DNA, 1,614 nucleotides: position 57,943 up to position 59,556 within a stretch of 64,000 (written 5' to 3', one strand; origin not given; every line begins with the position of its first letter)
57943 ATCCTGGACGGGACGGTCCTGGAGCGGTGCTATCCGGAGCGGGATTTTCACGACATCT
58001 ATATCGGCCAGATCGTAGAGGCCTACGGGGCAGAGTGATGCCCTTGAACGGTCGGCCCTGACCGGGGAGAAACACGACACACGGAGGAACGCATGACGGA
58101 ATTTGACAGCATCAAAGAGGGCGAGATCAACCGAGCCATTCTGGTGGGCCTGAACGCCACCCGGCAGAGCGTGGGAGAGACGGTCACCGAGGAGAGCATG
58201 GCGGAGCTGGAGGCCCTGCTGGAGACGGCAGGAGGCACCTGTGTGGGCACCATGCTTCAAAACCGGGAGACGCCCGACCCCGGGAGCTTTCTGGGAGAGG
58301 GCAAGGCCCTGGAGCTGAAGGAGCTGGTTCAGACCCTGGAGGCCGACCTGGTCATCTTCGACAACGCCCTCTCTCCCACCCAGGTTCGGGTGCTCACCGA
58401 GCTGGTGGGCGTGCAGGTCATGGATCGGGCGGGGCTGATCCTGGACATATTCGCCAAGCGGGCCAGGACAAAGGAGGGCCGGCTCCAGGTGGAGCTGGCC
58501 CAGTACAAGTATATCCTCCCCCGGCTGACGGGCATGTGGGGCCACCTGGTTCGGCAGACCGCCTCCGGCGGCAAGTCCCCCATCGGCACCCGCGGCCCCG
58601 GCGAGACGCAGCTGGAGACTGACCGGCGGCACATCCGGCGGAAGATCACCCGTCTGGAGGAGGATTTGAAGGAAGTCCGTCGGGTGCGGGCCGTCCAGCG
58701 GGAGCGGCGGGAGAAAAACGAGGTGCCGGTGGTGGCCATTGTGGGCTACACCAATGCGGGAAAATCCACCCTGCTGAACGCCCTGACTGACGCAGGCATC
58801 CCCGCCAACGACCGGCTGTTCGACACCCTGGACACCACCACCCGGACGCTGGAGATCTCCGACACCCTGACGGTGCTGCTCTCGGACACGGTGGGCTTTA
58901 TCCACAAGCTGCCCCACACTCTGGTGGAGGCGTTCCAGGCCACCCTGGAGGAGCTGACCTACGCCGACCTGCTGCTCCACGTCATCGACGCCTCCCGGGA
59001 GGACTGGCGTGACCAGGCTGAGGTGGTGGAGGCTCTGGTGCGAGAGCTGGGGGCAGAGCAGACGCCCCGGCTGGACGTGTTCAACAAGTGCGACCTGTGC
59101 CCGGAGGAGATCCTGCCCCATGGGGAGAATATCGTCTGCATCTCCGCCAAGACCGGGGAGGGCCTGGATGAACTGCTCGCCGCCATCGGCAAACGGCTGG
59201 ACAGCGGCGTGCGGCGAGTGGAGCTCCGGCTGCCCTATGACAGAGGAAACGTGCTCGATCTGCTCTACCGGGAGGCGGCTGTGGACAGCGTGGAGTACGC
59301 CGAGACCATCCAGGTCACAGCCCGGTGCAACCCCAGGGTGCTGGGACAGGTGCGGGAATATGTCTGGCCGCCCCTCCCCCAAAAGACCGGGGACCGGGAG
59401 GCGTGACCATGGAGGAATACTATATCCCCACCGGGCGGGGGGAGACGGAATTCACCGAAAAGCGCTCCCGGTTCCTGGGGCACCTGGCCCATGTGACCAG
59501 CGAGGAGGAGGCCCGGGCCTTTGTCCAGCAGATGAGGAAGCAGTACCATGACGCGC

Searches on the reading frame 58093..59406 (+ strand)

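Call 93: search_protein_families(library=pfam, proteins=[window:58093-59406:+], max_evalue=0.00001)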
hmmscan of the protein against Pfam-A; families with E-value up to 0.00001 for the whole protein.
window:58093-59406:+ (437 aa): 4 families
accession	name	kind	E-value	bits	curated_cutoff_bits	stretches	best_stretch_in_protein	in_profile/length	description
PF13167.11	GTP-bdg_N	-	2.3e-31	108.6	25.4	1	33-121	1-89/89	GTP-binding GTPase N-terminal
PF16360.10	GTP-bdg_M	-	5.5e-31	107.4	29.5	1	123-206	1-79/79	GTP-binding GTPase Middle Region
PF01926.29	MMR_HSR1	-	6.9e-21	74.9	21.9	1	214-332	2-113/113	50S ribosome-binding GTPase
PF19275.4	HflX_C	-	1.7e-09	38.1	26.4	1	344-405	9-70/102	HflX C-terminal domain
